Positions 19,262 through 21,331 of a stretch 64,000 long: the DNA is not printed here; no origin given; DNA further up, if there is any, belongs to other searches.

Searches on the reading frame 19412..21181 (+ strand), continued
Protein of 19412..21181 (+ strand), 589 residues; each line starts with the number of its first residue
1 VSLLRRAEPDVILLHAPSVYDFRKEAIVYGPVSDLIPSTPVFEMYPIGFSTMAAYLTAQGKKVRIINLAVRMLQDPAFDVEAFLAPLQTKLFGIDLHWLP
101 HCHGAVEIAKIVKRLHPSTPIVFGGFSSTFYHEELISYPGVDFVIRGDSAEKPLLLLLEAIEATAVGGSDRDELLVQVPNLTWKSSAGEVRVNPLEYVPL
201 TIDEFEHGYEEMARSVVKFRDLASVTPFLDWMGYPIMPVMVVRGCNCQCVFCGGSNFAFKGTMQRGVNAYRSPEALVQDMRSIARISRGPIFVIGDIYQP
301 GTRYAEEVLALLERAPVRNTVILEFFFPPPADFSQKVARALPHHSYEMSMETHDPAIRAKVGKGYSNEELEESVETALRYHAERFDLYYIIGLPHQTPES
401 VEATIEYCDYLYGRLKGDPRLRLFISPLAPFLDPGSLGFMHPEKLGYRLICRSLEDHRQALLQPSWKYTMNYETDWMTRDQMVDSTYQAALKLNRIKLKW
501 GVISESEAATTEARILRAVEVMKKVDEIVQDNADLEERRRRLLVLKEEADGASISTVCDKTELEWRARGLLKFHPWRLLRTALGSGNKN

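Call 62: fold_search(model_id=the predicted structure, library=pdb)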
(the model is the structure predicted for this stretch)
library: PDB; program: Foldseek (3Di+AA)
matches with E <= 10: 1376; with E <= 0.001: 38
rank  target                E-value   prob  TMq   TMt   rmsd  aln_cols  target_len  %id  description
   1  6wtf_A                2.6e-19  1.00  0.49  0.52  13.2       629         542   16  Structure of radical S-adenosylmethionine methyltransferase, TsrM, from Kitasatospora setae with tryptophan substrate  (released 2020-12-23)
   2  6wtf_B                3.1e-19  1.00  0.54  0.58   6.8       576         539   15  Structure of radical S-adenosylmethionine methyltransferase, TsrM, from Kitasatospora setae with tryptophan substrate  (released 2020-12-23)
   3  6wte_A                4.0e-19  1.00  0.54  0.56   7.8       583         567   15  Structure of radical S-adenosylmethionine methyltransferase, TsrM, from Kitasatospora setae with cobalamin and [4Fe-4S (released 2020-12-23)
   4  6wte_B                1.4e-18  1.00  0.54  0.60  11.5       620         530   14  Structure of radical S-adenosylmethionine methyltransferase, TsrM, from Kitasatospora setae with cobalamin and [4Fe-4S (released 2020-12-23)
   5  9ccb                  1.3e-15  1.00  0.46  0.62  10.7       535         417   16  X-ray crystal structure of methyl-coenzyme M reductase glutamine methylase (MgmA) from Methanothermobacter marburgensis  (released 2025-01-01)
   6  9n1c                  1.3e-14  1.00  0.54  0.51  10.2       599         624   13  Crystal structure of CysS from Corallococcus sp. CA054B with 5'-deoxyadenosine, methionine, and pantetheinylated 3-ethox (released 2026-01-28)
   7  5ul4                  1.5e-14  1.00  0.52  0.43  10.8       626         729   13  Structure of Cobalamin-dependent S-adenosylmethionine radical enzyme OxsB with aqua-cobalamin and S-adenosylmethionine b (released 2017-04-19)
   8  9n1b                  1.7e-14  1.00  0.54  0.51  11.0       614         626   13  Crystal structure of CysS from Corallococcus sp. CA054B with 5'-deoxyadenosine, methionine, and pantetheinylated 3-metho (released 2026-01-28)
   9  7kdy_A                3.1e-14  1.00  0.54  0.49   9.8       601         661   13  Crystal structure of Streptomyces tokunonesis TokK with hydroxycobalamin, 5'-deoxyadenosine, methionine, and (2R)-pant (released 2022-01-12)
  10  7kdx_A                3.1e-14  1.00  0.49  0.45   9.8       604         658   15  Crystal structure of Streptomyces tokunonesis TokK with hydroxycobalamin, 5'-deoxyadenosine, and methionine (released 2022-01-12)
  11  7kdx_B                4.2e-14  1.00  0.53  0.48   9.4       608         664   16  Crystal structure of Streptomyces tokunonesis TokK with hydroxycobalamin, 5'-deoxyadenosine, and methionine (released 2022-01-12)
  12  5ul3                  5.5e-14  1.00  0.50  0.42  13.7       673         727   13  Structure of Cobalamin-dependent S-adenosylmethionine radical enzyme OxsB with aqua-cobalamin bound (released 2017-04-19)
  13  6fd2_A                1.5e-13  1.00  0.52  0.65   8.3       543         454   13  Radical SAM 1,2-diol dehydratase AprD4 in complex with its substrate paromamine (released 2018-01-17)
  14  9n1d                  1.5e-13  1.00  0.53  0.50  10.3       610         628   13  Crystal structure of CysS from Corallococcus sp. CA054B with 5'-deoxyadenosine and methionine bound (released 2026-01-28)
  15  6fd2_B                7.2e-13  1.00  0.57  0.72   6.1       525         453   14  Radical SAM 1,2-diol dehydratase AprD4 in complex with its substrate paromamine (released 2018-01-17)
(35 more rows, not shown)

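Call 82: find_encoding_contigs(protein=P0049, flank=6000, max_places=1)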
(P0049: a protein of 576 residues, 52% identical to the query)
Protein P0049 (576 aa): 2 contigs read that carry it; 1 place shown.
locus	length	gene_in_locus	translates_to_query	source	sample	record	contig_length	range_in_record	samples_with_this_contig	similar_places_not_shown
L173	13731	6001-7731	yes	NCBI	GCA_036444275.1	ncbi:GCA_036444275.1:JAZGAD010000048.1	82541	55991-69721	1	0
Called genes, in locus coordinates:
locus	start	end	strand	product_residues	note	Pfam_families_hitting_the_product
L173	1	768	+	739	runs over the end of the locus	PF12838:Fer4_7, PF13187:Fer4_9, PF13237:Fer4_10 (weak), PF14697:Fer4_21, PF00037:Fer4, PF02662:FlpD, PF12838:Fer4_7 (weak), PF14697:Fer4_21 (weak), +3 more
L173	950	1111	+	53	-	-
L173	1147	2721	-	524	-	PF14522:Cytochrome_C7 (faint), PF14537:Cytochrom_c3_2 (faint)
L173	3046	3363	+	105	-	PF10643:Cytochrome-c551 (weak), PF09098:Dehyd-heme_bind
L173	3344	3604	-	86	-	-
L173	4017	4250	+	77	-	PF14076:DUF4258 (weak)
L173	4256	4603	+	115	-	-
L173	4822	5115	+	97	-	-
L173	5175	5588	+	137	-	PF20587:DUF6789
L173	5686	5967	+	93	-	-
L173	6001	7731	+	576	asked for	PF02310:B12-binding, PF04055:Radical_SAM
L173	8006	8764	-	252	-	PF03692:CxxCxxCC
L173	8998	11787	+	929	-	PF04879:Molybdop_Fe4S4, PF00384:Molybdopterin, PF01568:Molydop_binding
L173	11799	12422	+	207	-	PF12838:Fer4_7 (weak), PF13237:Fer4_10, PF13247:Fer4_11, PF12838:Fer4_7, PF13187:Fer4_9 (weak), PF14697:Fer4_21 (weak), PF00037:Fer4, PF12837:Fer4_6, +2 more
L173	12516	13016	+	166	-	-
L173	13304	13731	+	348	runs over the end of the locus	PF04055:Radical_SAM, PF13186:SPASM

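Call 83: find_encoding_contigs(protein=P0017, flank=6000, max_places=1)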
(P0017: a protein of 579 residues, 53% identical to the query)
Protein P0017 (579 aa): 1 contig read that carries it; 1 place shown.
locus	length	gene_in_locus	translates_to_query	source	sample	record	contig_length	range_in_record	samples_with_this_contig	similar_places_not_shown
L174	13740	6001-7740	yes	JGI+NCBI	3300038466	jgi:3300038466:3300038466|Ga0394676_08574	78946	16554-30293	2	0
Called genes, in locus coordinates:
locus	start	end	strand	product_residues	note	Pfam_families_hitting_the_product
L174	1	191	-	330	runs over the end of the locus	PF01757:Acyl_transf_3 (faint), PF07786:HGSNAT_cat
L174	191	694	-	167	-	PF25323:6TM_PilS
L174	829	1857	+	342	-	PF09459:EB_dh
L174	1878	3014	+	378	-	PF09459:EB_dh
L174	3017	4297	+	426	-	PF02310:B12-binding, PF04055:Radical_SAM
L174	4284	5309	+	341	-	PF09459:EB_dh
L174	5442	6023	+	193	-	-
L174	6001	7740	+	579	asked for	PF02310:B12-binding, PF04055:Radical_SAM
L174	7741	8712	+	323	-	PF00348:polyprenyl_synt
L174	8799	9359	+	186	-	PF23914:TPR_CcmH_CycH (weak), PF12895:ANAPC3 (weak), PF00515:TPR_1 (weak), PF07719:TPR_2 (weak), PF13414:TPR_11 (weak), PF14559:TPR_19, PF21033:RMD1-3 (weak), PF13414:TPR_11, +11 more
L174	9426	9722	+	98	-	-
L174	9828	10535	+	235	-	PF00902:TatC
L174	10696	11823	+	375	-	PF01058:Oxidored_q6, PF14720:NiFe_hyd_SSU_C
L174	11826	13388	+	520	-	PF27537:HoxH, PF00374:NiFeSe_Hases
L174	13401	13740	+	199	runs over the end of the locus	PF01292:Ni_hydr_CYTB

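Call 84: find_encoding_contigs(protein=P0014, flank=6000, max_places=1)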
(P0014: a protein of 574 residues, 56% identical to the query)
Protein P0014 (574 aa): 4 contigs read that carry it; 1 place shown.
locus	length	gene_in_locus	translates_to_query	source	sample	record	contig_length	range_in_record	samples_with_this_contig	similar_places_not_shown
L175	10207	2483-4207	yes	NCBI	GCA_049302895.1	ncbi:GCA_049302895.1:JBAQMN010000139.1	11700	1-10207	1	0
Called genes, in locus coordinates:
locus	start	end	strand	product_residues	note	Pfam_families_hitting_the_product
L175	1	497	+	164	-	PF00795:CN_hydrolase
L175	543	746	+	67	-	-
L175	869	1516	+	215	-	PF06971:Put_DNA-bind_N, PF02629:CoA_binding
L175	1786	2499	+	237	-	PF00348:polyprenyl_synt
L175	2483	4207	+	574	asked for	PF02310:B12-binding, PF04055:Radical_SAM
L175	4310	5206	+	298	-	PF00348:polyprenyl_synt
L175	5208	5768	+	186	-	PF12895:ANAPC3, PF00515:TPR_1, PF07719:TPR_2 (weak), PF25068:ARM_TT21_4th, PF13414:TPR_11, PF14559:TPR_19, PF00515:TPR_1, PF13414:TPR_11, +16 more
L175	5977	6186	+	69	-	PF02416:TatA_B_E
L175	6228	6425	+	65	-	-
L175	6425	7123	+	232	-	PF00902:TatC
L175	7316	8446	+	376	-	PF01058:Oxidored_q6, PF14720:NiFe_hyd_SSU_C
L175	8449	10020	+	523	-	PF27537:HoxH, PF00374:NiFeSe_Hases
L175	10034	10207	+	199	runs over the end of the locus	PF01292:Ni_hydr_CYTB, PF14358:DUF4405 (weak)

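Call 90: search_protein_families(library=padloc, proteins=[window:19412-21178:+], max_evalue=0.01)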
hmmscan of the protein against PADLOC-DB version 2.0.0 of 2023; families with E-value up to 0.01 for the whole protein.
window:19412-21178:+ (589 aa): 1 family
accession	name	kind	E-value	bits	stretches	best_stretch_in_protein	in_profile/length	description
PDLC04689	PDC-M51A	-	1e-06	25.9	1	242-409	190-350/420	-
